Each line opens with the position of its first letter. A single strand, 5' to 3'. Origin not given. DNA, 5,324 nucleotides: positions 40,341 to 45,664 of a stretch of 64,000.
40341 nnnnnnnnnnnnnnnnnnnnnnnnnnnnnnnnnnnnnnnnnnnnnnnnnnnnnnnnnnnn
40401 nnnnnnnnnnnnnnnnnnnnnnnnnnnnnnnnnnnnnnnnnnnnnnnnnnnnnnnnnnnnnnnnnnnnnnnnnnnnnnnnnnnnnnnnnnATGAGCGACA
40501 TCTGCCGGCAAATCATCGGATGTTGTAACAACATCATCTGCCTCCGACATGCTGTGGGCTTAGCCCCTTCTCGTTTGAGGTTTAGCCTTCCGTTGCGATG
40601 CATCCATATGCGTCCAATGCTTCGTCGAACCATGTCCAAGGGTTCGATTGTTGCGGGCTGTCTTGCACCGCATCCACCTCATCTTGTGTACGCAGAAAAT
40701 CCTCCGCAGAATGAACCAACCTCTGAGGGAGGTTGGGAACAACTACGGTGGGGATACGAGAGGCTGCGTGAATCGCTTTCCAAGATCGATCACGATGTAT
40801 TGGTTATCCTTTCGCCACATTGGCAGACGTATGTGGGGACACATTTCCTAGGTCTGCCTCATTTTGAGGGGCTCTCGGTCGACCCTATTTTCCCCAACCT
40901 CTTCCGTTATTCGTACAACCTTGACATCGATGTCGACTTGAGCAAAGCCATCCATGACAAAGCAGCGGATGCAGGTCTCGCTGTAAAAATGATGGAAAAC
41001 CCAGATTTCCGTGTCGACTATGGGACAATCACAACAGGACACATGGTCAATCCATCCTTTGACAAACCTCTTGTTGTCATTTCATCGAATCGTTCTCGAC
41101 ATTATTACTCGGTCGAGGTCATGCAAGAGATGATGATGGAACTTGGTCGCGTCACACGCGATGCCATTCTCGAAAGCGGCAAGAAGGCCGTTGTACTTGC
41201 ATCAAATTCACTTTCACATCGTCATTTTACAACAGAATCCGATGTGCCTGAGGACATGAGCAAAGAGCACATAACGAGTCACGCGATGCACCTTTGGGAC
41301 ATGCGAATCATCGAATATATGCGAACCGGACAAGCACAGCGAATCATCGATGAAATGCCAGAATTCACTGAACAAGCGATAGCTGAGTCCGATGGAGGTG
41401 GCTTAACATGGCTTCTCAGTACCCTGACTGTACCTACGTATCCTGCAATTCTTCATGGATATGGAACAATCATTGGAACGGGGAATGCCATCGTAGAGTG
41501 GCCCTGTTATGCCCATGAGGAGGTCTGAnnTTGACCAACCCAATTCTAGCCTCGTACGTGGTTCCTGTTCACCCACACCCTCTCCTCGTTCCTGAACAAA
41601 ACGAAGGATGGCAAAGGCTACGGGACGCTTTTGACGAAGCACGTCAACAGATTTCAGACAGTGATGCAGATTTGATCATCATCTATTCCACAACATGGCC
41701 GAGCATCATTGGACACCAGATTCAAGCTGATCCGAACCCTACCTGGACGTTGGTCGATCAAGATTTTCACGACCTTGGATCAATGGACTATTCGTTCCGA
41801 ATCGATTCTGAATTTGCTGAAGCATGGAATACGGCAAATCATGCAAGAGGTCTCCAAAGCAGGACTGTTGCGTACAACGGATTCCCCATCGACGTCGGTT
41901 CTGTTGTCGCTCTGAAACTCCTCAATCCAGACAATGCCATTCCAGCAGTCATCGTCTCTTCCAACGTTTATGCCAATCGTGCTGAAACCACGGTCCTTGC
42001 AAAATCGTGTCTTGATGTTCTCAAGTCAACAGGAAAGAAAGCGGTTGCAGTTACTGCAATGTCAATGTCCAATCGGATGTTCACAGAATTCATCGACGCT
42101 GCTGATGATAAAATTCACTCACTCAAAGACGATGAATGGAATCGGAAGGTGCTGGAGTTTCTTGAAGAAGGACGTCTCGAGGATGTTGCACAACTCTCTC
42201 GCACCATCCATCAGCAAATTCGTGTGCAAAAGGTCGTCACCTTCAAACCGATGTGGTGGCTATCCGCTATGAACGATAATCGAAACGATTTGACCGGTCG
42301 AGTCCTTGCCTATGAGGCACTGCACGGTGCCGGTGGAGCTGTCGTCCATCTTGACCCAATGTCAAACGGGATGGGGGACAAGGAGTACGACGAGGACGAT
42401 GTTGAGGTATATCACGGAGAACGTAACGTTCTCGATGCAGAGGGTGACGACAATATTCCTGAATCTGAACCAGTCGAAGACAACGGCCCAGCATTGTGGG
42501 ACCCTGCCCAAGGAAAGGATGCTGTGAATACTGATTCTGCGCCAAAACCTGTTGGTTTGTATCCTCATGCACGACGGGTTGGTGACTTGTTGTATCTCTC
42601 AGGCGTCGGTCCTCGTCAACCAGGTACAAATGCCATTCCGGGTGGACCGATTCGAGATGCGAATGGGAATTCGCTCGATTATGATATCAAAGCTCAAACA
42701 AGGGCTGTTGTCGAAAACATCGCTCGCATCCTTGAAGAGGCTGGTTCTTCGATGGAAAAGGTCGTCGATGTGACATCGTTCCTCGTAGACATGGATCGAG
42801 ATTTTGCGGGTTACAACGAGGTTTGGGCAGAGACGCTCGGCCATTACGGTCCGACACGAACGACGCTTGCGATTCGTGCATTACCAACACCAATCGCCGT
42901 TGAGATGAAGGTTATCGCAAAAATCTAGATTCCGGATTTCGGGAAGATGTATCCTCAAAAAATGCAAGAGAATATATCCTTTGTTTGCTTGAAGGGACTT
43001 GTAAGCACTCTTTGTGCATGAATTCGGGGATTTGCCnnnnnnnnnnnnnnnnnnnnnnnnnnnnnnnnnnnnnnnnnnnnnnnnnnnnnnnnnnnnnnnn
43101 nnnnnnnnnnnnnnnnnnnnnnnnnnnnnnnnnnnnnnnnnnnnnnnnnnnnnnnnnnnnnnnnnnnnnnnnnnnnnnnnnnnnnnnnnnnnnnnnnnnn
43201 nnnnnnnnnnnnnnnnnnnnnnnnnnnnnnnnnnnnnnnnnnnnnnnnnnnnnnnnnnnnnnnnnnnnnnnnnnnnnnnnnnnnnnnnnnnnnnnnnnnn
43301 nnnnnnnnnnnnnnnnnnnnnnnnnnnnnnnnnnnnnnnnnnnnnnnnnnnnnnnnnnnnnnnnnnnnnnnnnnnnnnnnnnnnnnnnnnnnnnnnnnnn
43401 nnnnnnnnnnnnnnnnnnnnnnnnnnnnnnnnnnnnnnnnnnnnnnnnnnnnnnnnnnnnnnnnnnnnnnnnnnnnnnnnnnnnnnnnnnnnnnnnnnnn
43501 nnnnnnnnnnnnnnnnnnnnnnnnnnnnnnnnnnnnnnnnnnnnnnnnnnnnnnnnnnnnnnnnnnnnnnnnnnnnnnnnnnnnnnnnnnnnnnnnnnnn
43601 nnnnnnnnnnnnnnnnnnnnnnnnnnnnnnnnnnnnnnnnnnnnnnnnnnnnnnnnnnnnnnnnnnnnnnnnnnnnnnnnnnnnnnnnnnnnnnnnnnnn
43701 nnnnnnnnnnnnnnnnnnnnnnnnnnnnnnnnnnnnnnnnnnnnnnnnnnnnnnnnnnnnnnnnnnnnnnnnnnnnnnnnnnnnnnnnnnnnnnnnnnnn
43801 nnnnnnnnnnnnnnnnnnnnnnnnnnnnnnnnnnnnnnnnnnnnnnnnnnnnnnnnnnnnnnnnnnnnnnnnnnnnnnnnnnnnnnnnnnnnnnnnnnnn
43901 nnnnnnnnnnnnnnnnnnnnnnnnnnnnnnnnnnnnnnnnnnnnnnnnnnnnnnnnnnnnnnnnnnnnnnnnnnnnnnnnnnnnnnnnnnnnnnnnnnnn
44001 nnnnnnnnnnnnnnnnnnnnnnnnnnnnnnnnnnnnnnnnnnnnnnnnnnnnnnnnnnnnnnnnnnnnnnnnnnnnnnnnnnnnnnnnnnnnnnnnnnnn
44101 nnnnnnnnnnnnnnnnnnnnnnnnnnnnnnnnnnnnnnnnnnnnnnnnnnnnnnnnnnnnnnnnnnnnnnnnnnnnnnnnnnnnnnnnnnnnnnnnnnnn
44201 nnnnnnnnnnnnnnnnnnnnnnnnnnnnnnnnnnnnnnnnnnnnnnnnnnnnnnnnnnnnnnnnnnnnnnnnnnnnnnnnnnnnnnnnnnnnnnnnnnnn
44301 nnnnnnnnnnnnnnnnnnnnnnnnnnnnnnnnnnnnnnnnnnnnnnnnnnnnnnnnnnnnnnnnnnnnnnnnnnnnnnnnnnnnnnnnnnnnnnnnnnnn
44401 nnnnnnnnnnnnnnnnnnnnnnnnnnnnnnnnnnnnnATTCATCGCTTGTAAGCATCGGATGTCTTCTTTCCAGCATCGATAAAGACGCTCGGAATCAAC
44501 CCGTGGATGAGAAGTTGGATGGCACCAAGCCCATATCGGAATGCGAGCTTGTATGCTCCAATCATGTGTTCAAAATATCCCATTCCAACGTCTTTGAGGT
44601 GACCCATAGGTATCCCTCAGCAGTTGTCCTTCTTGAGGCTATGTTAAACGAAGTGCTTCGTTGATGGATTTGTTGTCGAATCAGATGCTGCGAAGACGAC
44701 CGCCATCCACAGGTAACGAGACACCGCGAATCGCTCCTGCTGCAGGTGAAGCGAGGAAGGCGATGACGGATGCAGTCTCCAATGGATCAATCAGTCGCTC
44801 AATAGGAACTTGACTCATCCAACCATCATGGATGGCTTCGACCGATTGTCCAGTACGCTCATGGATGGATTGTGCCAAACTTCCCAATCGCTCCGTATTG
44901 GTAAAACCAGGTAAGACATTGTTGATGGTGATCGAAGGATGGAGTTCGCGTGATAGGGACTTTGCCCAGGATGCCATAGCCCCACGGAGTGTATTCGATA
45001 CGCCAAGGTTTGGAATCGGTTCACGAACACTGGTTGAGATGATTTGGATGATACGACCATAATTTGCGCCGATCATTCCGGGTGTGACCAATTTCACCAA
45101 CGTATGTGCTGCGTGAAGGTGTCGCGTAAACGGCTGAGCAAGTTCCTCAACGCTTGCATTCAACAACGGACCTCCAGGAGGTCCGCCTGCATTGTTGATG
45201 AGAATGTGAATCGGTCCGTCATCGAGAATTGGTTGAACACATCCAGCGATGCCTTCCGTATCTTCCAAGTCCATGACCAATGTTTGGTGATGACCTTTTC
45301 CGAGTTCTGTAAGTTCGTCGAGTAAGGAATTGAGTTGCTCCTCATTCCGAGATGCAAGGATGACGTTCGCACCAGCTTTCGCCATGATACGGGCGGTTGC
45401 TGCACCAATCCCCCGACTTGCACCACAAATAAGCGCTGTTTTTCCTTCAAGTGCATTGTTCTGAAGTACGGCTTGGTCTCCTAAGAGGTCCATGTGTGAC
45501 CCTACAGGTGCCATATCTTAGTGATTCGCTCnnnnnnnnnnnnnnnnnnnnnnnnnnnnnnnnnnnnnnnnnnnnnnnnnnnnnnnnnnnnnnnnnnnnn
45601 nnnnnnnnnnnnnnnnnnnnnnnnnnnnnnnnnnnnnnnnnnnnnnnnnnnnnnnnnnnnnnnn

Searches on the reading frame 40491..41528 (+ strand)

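Call 61: search_protein_families(library=pfam, proteins=[window:40491-41528:+], max_evalue=0.00001)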
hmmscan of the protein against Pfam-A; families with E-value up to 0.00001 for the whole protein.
window:40491-41528:+ (345 aa): 1 family
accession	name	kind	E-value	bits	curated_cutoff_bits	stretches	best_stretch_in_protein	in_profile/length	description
PF02900.23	LigB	-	4.2e-18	65.8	26.3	1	58-307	4-237/269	Catalytic LigB subunit of aromatic ring-opening dioxygenase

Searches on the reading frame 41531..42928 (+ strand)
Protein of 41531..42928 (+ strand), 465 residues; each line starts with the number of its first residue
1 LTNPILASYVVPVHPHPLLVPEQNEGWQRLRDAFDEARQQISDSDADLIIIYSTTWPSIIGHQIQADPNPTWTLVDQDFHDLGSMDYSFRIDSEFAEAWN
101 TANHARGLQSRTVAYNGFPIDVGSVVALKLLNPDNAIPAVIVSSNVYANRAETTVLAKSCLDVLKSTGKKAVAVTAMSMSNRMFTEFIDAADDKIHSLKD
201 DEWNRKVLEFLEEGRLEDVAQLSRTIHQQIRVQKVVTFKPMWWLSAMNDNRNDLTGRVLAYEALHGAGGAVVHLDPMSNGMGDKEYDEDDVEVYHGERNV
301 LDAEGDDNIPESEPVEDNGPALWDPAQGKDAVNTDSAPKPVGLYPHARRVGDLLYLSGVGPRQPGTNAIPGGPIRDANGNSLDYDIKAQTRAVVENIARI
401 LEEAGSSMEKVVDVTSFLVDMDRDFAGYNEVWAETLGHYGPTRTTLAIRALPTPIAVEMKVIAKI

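Call 61: search_protein_families(library=pfam, proteins=[window:41531-42928:+], max_evalue=0.00001)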
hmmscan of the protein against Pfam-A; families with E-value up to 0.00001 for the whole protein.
window:41531-42928:+ (465 aa): 2 families
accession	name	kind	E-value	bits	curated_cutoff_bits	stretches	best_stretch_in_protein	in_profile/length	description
PF01042.26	Ribonuc_L-PSP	-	3.4e-25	88.8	27.3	1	335-464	2-120/121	Endoribonuclease L-PSP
PF02900.23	LigB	-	4.4e-11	42.8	26.3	1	21-263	17-260/269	Catalytic LigB subunit of aromatic ring-opening dioxygenase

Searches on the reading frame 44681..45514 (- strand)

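Call 61: search_protein_families(library=pfam, proteins=[window:44681-45514:-], max_evalue=0.00001)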
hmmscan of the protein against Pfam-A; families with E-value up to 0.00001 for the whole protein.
window:44681-45514:- (277 aa): 3 families
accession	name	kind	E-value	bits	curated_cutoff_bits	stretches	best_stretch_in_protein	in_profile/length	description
PF13561.12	adh_short_C2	-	6.2e-37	127.9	27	1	31-272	1-234/236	Enoyl-(Acyl carrier protein) reductase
PF00106.31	adh_short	-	2.7e-35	122.1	26.6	1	25-213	1-190/195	short chain dehydrogenase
PF08659.16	KR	-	8.3e-09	36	22.6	1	26-144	2-124/180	KR domain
